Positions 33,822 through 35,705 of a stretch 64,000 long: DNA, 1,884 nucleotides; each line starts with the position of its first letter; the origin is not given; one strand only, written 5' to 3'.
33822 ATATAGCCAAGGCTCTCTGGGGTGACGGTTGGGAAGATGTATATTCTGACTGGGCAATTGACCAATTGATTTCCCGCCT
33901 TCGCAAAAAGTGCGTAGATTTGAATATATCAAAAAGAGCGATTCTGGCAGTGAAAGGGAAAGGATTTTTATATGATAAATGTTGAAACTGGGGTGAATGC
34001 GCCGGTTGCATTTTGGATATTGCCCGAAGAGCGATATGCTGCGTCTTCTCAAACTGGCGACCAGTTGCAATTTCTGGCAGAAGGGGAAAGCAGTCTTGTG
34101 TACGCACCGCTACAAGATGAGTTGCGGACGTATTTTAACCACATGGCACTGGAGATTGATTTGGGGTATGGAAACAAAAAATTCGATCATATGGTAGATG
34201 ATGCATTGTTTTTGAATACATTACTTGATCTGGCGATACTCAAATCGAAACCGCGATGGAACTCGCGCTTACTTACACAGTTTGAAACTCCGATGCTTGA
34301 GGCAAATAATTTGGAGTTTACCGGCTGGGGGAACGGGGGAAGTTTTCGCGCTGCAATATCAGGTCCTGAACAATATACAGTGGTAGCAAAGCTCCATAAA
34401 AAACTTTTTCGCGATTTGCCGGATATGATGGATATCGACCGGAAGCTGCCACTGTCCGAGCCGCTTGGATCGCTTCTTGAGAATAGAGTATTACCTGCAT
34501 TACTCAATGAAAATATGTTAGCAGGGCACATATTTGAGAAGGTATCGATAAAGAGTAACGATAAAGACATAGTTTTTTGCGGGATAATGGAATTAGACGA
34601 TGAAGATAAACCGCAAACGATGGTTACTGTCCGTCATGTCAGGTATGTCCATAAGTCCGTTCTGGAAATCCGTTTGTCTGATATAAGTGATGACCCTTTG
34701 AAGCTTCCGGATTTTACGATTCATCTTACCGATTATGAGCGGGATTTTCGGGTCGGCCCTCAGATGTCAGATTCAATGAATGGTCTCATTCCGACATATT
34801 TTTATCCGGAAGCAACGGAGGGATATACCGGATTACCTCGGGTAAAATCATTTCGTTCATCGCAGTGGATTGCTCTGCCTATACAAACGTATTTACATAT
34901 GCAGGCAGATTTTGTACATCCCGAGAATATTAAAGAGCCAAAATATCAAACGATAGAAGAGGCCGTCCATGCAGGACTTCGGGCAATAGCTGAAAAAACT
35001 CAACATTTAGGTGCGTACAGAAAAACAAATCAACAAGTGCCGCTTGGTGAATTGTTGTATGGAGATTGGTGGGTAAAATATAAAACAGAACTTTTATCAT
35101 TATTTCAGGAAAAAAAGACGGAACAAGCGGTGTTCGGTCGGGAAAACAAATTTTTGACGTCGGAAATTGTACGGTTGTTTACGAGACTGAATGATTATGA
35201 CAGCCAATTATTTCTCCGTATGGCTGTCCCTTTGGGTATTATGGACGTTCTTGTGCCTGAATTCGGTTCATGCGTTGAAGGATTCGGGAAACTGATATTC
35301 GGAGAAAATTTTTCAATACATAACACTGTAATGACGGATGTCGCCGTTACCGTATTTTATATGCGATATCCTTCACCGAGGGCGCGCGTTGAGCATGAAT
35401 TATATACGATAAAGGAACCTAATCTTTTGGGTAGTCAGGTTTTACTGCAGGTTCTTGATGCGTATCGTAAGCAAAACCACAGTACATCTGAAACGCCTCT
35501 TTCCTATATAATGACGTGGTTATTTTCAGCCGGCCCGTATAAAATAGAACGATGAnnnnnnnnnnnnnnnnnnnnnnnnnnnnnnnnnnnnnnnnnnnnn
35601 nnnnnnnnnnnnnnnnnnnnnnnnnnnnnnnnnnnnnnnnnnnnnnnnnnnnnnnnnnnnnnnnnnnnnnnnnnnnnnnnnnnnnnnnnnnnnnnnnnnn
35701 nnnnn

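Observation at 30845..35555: Divergent six-gene cluster of uncharacterised proteins around a pseudo-receiver and a degenerate-ATPase wHTH regulator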

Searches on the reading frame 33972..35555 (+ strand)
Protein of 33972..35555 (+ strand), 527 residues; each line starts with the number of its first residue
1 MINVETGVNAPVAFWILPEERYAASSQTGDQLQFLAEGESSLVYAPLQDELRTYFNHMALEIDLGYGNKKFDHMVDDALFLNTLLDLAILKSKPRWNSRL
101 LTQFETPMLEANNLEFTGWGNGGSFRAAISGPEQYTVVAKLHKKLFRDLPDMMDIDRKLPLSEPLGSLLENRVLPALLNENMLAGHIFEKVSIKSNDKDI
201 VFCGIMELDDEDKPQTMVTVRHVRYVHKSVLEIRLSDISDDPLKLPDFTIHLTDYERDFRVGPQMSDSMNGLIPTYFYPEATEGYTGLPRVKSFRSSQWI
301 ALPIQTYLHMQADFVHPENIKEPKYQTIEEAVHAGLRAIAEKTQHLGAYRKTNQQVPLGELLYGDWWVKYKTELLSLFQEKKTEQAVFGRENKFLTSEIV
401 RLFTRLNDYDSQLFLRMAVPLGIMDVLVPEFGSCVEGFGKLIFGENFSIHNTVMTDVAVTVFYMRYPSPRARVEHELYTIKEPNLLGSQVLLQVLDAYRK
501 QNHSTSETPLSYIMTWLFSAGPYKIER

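Call 3: search_protein_families(library=pfam, proteins=[window:33972-35555:+], max_evalue=1)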
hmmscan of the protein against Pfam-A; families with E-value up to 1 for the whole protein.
window:33972-35555:+ (527 aa): 1 family
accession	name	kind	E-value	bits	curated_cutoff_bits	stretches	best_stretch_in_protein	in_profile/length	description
PF23482.1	YLR146W-A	-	0.44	11.1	27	0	381-413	7-37/62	YLR146W-A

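Call 4: search_protein_families(library=ncbifam, proteins=[window:33972-35555:+], max_evalue=1)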
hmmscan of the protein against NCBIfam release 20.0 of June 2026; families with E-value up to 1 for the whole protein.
window:33972-35555:+ (527 aa): 1 family
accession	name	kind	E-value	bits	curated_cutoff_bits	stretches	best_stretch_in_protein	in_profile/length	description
TIGR02606.1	antidote_CC2985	hypoth_equivalog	0.12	12.4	46.2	1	318-347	16-45/70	type II toxin-antitoxin system ParD family antitoxin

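Call 5: search_protein_families(library=padloc, proteins=[window:33972-35555:+], max_evalue=1)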
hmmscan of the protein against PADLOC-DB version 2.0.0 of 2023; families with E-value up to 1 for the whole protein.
window:33972-35555:+ (527 aa): 0 families

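Call 6: search_protein_families(library=phrogs, proteins=[window:33972-35555:+], max_evalue=1)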
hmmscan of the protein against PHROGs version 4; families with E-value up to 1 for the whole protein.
window:33972-35555:+ (527 aa): 0 families

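Call 8: find_homologous_proteins(query=window:33972-35555:+)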
Query window:33972-35555:+ (527 aa): 8 proteins with E <= 0.001 among 7436 candidates.
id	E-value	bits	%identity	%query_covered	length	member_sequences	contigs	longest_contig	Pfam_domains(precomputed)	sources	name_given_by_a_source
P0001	0.0e+0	1209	100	100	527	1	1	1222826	-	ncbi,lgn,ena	-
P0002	2.2e-166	573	52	99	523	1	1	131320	-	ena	-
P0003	1.1e-153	531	49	95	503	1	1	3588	-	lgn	-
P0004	1.3e-150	521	47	98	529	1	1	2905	-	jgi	-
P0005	6.6e-146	505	49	98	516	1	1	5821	-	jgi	jgi:hypothetical protein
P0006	5.4e-131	456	46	99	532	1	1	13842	-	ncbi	-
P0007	3.2e-124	434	46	97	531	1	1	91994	-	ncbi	-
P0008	8.5e-114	399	42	99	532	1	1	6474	-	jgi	jgi:hypothetical protein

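Call 9: find_encoding_contigs(protein=window:33972-35555:+, flank=10000, max_places=6)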
Protein window:33972-35555:+ (527 aa): 1 contig read that carries it; 1 place shown.
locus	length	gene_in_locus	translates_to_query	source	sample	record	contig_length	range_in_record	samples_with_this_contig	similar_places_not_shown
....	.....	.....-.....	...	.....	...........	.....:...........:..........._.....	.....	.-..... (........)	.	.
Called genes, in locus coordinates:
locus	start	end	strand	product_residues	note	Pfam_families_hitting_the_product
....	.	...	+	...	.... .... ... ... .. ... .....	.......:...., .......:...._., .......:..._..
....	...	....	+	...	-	-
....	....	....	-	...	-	-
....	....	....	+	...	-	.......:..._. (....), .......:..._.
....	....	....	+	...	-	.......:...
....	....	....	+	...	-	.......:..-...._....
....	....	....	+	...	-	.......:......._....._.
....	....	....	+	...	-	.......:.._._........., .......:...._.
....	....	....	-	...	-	-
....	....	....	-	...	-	-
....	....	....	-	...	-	-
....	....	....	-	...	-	-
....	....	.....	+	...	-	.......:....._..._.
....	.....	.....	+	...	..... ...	-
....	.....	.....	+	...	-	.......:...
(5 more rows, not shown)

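Call 10: find_encoding_contigs(protein=P0002, flank=10000, max_places=2)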
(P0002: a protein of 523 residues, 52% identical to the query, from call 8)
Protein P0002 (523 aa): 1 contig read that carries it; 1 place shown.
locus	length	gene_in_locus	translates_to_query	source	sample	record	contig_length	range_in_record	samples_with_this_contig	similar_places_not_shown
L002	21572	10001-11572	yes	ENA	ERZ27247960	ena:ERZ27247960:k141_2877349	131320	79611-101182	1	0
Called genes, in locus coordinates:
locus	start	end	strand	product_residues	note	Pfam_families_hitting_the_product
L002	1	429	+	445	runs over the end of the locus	PF00772:DnaB, PF03796:DnaB_C, PF13481:AAA_25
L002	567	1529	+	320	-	-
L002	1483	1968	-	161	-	-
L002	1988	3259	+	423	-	PF05977:MFS_3, PF07690:MFS_1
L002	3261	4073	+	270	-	PF01790:LGT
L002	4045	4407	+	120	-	PF01258:zf-dskA_traR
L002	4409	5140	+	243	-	PF00849:PseudoU_synth_2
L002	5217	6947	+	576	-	PF00999:Na_H_Exchanger, PF02254:TrkA_N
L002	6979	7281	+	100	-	-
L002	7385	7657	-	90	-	PF08281:Sigma70_r4_2 (weak), PF04545:Sigma70_r4 (weak)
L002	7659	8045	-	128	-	-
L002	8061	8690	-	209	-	-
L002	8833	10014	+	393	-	PF00486:Trans_reg_C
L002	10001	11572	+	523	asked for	-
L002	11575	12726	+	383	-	PF01702:TGT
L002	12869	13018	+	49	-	-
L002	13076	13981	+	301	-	PF13399:LytR_C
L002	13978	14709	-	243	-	-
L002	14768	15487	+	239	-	PF20772:TACO1_YebC_N, PF01709:Transcrip_reg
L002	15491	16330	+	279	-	PF18900:DUF5656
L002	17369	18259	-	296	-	-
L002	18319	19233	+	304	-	PF02899:Phage_int_SAM_1, PF13102:Phage_int_SAM_5 (weak), PF13495:Phage_int_SAM_4, PF00589:Phage_integrase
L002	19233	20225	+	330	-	PF07478:Dala_Dala_lig_C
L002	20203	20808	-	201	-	PF03412:Peptidase_C39, PF13529:Peptidase_C39_2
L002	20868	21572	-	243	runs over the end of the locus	PF04402:SIMPL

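Call 11: find_encoding_contigs(protein=P0007, flank=10000, max_places=2)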
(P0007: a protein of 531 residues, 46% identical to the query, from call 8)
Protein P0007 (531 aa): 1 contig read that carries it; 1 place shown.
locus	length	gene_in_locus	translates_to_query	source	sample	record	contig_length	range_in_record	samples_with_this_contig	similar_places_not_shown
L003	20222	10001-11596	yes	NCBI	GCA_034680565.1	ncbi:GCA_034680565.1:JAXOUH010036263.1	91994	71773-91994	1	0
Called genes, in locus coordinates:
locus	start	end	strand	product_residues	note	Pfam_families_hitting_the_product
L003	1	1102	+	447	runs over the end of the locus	PF00772:DnaB, PF03796:DnaB_C, PF13481:AAA_25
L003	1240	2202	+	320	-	-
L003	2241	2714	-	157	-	-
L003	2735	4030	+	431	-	PF05977:MFS_3 (faint), PF07690:MFS_1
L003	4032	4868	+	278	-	PF01790:LGT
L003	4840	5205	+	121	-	PF01258:zf-dskA_traR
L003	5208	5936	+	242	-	PF00849:PseudoU_synth_2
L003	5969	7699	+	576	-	PF00999:Na_H_Exchanger, PF02254:TrkA_N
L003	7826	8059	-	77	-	-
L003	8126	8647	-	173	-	-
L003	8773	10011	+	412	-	PF00486:Trans_reg_C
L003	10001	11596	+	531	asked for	-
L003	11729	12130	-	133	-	-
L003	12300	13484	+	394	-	PF01702:TGT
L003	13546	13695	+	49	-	-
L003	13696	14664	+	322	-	PF13399:LytR_C (weak)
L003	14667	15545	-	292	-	PF07719:TPR_2 (faint)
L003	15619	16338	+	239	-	PF18900:DUF5656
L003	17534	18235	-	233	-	-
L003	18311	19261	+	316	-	PF02899:Phage_int_SAM_1, PF13102:Phage_int_SAM_5 (weak), PF13495:Phage_int_SAM_4 (weak), PF00589:Phage_integrase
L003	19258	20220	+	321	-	?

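Call 12: find_encoding_contigs(protein=P0006, flank=10000, max_places=2)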
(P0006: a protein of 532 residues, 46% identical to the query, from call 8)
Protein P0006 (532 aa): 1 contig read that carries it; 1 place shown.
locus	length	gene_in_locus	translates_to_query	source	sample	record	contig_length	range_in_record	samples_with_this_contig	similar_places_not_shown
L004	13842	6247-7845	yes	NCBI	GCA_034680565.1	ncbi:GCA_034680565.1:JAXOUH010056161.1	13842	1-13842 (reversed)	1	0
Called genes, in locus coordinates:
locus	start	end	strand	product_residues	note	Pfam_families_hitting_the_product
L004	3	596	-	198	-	?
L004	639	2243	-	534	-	-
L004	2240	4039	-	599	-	PF13231:PMT_2 (weak)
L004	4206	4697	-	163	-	-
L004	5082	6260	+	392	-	PF00486:Trans_reg_C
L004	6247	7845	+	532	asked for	-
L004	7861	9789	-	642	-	PF03485:Arg_tRNA_synt_N, PF00750:tRNA-synt_1d, PF05746:DALR_1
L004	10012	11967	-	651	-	PF13687:DUF4153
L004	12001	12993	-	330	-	-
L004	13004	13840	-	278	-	?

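Call 28: search_solved_structures(query=A1, max_evalue=10, show_alignments=0)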
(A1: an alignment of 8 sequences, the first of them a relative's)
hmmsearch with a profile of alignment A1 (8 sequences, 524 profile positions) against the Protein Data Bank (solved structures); distinct sequences matched with E-value up to 10: 1.
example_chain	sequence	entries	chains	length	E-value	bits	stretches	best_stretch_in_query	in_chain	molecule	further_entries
6q2c_A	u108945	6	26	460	0.77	11.7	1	19-123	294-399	Obtusifoliol 14alphademethylase | Obtusifoliol 14alphademethylase, putative | sterol 14a-demethylase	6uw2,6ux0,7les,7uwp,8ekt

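Call 30: search_protein_representatives(alignment_id=A1)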
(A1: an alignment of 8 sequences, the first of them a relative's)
Query: 8 sequences, 524 profile positions. Proteins with E-value up to 0.001 (for the whole library): 9; up to 1e-10: 7; up to 1e-30: 7. The best 9 are listed.
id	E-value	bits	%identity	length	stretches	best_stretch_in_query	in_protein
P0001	1.9e-254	861.8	-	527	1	1-523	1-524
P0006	2.3e-236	802.1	-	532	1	1-523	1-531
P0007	1.3e-230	783.1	-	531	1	1-521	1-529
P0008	6.8e-230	780.7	-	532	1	5-523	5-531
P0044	5.4e-95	335.6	-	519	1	37-495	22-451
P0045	9.8e-70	252.2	-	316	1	1-313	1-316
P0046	5.9e-63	229.9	-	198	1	331-508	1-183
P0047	2.1e-10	56.5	-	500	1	222-496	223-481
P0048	2.4e-10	56.2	-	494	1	242-429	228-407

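Call 31: predict_structure(alignment_id=A1)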
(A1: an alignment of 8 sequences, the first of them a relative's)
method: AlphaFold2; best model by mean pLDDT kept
length: 527 residues; sequences in the alignment: 8
mean_pLDDT: 68.6   pTM: 0.62
mean pLDDT of the five models: 68.6, 65.8, 64.2, 64.2, 44.7
residues with pLDDT >= 90: 65; 70-90: 252; 50-70: 98; < 50: 112
segments of 3 or more residues with pLDDT < 50: 1-31, 258-263, 283-294, 468-499, 501-527
pLDDT, mean of each block of 10 residues (from residue 1): 28 27 30 54 76 74 60 83 89 90 81 84 73 58 50 82 91 86 78 83 87 88 82 88 77 70 51 80 42 59 79 71 81 83 64 70 85 92 82 71 68 85 84 78 79 85 59 33 33 44 37 30 29
secondary structure, 60 per line:
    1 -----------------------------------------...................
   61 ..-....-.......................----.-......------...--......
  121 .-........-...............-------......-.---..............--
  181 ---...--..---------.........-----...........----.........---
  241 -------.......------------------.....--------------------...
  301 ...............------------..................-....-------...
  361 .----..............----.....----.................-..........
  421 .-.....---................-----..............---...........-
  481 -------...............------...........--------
elements in order: E42-46 H47-62 H64-67 H69-91 H98-103 E115-121 H123-130 H132-146 E154-159 H165-178 E200-208 E214-224 E229-237 E248-254 E273-277 E298-303 H304-315 H328-345 H347-350 H358-361 H366-379 H384-388 H393-409 H411-421 H423-427 H431-446 H452-465 H469-479 H488-502 H509-519

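Call 60: fold_search(model_id=the predicted structure, library=pdb)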
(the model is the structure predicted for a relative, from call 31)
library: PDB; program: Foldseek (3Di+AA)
matches with E <= 10: 336; with E <= 0.001: 0
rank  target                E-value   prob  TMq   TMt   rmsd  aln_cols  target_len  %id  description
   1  5a60                  9.8e-02  0.12  0.11  0.13  20.5       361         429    8  Crystal structure of full-length E. coli ygiF in complex with tripolyphosphate and two magnesium ions (released 2015-08-05)
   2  4w9m_C                1.8e-01  0.06  0.09  0.12  22.5       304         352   10  AMPPNP bound Rad50 in complex with dsDNA (released 2015-01-14)
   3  3qf7_A                1.9e-01  0.08  0.10  0.13  23.1       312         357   10  The Mre11:Rad50 complex forms an ATP dependent molecular clamp in DNA double-strand break repair (released 2011-04-20)
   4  7yzp_C                2.6e-01  0.06  0.08  0.09  33.5       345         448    8  Hairpin-bound state of the E. coli Mre11-Rad50 (SbcCD) head complex bound to ADP and a DNA hairpin (released 2022-08-17)
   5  7tbi_Q2               2.6e-01  0.06  0.08  0.05  22.9       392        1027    8  Composite structure of the S. cerevisiae nuclear pore complex (NPC) (released 2022-06-15)
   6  3tho_A                3.0e-01  0.06  0.09  0.12  22.3       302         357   11  Crystal structure of Mre11:Rad50 in its ATP/ADP bound state (released 2011-10-12)
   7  9a0f_K1               3.6e-01  0.06  0.11  0.08  17.5       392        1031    8  Integrative model of the wild type yeast nuclear pore complex (released 2020-08-28)
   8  5z8o_B                3.8e-01  0.12  0.08  0.23  16.0       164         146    9  Structural of START superfamily protein MSMEG_0129 from Mycobacterium smegmatis (released 2018-03-21)
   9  4phd_A                4.0e-01  0.08  0.09  0.13  15.0       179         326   15  Structure of human DNA polymerase beta complexed with A in the template base paired with incoming non-hydrolyzable CTP (released 2014-09-24)
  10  4w9m_K                5.4e-01  0.03  0.08  0.11  21.9       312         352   12  AMPPNP bound Rad50 in complex with dsDNA (released 2015-01-14)
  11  5z8o_A                5.7e-01  0.13  0.08  0.23  15.3       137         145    6  Structural of START superfamily protein MSMEG_0129 from Mycobacterium smegmatis (released 2018-03-21)
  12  4fhn_D                5.7e-01  0.07  0.07  0.04  18.4       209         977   10  Nup37-Nup120 full-length complex from Schizosaccharomyces pombe (released 2012-09-26)
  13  6pxd_A                5.7e-01  0.03  0.07  0.10  23.5       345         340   11  CryoEM structure of zebra fish alpha-1 glycine receptor, Apo state (released 2021-02-10)
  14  8phf_A                6.0e-01  0.03  0.11  0.11  22.4       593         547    9  Cryo-EM structure of human ACAD9-S191A (released 2024-01-24)
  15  4mhc                  6.3e-01  0.09  0.13  0.11  19.9       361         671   10  Crystal Structure of a Nucleoporin (released 2013-09-25)
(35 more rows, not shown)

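Call 78: search_dna_similar(query=window:33972-35555:+, collection=phages, mode=protein, max_evalue=0.01, max_rows=5)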
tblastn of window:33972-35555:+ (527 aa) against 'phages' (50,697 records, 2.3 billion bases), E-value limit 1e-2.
No match.

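Call 81: search_protein_families(library=pfam, alignment_id=A1, max_evalue=10)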
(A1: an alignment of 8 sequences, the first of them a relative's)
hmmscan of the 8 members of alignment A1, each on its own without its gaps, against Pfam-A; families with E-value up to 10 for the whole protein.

A. member 1, P0001 (527 aa): 1 family
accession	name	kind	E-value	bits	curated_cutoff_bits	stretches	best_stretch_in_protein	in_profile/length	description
PF23482.1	YLR146W-A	-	0.44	11.1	27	1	381-413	7-37/62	YLR146W-A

B. families by the number of members that match (of 8 scanned): 2 families
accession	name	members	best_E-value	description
PF23482.1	YLR146W-A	1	0.44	YLR146W-A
PF08640.17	U3_assoc_6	1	0.49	U3 small nucleolar RNA-associated protein 6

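Call 86: search_protein_families(library=pfam, proteins=[L003:8126-8647:-, L004:4206-4697:-, L002:8061-8690:-, L002:7659-8045:-, L003:7826-8059:-, L002:6979-7281:+], max_evalue=1)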
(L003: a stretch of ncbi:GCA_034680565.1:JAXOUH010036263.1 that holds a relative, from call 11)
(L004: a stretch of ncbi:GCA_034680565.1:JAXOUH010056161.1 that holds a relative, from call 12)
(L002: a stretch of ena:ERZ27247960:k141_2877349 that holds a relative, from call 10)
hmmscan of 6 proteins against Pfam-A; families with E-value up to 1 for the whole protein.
L003:8126-8647:- (173 aa): 0 families

L004:4206-4697:- (163 aa): 2 families
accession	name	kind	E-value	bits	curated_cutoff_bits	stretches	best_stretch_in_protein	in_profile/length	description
PF00072.30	Response_reg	-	0.001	19.6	30.2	1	54-158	2-110/111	Response regulator receiver domain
PF23794.1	Phage_Gp84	-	0.18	12.3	27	1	136-160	7-31/66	Mycobacterium phage Gp84-like protein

L002:8061-8690:- (209 aa): 1 family
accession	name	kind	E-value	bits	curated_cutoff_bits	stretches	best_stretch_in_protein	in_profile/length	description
PF10276.14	zf-CHCC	-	0.15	12.5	27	1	8-19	24-35/37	Zinc-finger domain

L002:7659-8045:- (128 aa): 1 family
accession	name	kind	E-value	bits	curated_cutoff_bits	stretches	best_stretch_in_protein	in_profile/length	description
PF15894.10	SgrT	-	0.23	11.7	27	1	43-62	14-33/46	Inhibitor of glucose uptake transporter SgrT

L003:7826-8059:- (77 aa): 1 family
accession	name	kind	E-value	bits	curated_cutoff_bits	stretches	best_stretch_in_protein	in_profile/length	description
PF20990.2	DUF2207_C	-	0.091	12.9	33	1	18-73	130-185/247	Predicted membrane protein (DUF2207) C-terminal domain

L002:6979-7281:+ (100 aa): 4 families
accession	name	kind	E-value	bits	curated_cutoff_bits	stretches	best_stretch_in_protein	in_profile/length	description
PF07889.17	DUF1664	-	0.0014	19.1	34.6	1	10-81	34-107/124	Protein of unknown function (DUF1664)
PF02737.24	3HCDH_N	-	0.018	15.4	22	1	11-50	69-107/180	3-hydroxyacyl-CoA dehydrogenase, NAD binding domain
PF13643.11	DUF4145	-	0.056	14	23.1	1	17-63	13-61/88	Domain of unknown function (DUF4145)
PF04108.17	ATG17_like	-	0.07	13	43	1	32-83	99-145/355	Autophagy protein ATG17-like domain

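Call 91: find_encoding_contigs(protein=P0008, flank=6000, max_places=1)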
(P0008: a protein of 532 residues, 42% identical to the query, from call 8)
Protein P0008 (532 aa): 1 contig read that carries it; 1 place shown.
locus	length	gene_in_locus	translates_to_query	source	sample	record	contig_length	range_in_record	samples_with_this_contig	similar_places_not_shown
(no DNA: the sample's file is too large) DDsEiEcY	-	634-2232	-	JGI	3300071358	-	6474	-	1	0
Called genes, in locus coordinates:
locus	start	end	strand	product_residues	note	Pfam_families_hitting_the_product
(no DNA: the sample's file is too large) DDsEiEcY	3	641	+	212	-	?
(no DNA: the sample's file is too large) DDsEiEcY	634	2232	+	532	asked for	-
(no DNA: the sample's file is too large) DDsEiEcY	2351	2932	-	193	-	-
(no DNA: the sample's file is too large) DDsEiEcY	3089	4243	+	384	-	PF00486:Trans_reg_C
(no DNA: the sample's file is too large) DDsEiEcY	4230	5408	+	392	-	-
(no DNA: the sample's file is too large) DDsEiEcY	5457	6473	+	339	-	?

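Call 92: find_encoding_contigs(protein=P0005, flank=6000, max_places=1)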
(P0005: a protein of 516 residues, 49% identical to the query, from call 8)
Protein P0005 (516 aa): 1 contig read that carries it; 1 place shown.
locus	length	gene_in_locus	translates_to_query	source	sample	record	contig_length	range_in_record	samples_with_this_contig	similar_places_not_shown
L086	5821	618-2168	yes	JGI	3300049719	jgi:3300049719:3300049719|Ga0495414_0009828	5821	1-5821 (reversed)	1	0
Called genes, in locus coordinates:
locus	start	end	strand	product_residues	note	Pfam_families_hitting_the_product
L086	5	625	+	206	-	PF00486:Trans_reg_C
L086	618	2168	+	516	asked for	-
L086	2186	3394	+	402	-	PF01702:TGT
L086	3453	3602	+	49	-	-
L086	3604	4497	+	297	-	PF13399:LytR_C (faint)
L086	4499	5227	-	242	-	-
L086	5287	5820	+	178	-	?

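Call 97: search_protein_families(library=pfam, proteins=[P0047, P0048, P0044, P0045, P0046], max_evalue=1)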
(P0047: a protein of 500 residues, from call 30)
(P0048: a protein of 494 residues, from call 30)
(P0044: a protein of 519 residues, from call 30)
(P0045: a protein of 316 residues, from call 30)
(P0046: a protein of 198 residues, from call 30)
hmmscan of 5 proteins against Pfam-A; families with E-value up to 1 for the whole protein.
P0047 (500 aa): 1 family
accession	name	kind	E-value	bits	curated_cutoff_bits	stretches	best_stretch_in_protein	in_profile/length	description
PF04643.17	Motilin_assoc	-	0.23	11.8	22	1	148-180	21-51/59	Motilin/ghrelin-associated peptide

P0048 (494 aa): 0 families

P0044 (519 aa): 0 families

P0045 (316 aa): 1 family
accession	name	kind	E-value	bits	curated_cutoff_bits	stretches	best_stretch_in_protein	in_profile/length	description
PF25509.1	DUF7916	-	0.074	12.5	27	0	181-222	147-185/296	Domain of unknown function (DUF7916)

P0046 (198 aa): 0 families

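Call 99: find_encoding_contigs(protein=P0048, flank=6000, max_places=2)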
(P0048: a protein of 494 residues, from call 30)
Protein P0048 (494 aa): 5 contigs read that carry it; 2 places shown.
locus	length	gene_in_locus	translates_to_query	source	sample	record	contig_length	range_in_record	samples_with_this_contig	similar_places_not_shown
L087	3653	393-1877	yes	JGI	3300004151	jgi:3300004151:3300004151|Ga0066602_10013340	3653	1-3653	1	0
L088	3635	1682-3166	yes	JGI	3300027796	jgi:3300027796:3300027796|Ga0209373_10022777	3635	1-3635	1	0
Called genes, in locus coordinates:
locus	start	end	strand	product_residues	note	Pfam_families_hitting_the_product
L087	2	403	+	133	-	?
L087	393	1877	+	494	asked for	-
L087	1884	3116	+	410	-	PF01702:TGT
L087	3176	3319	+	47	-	-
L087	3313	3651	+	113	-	?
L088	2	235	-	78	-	?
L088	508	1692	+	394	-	PF00486:Trans_reg_C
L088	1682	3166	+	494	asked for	-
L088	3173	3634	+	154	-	?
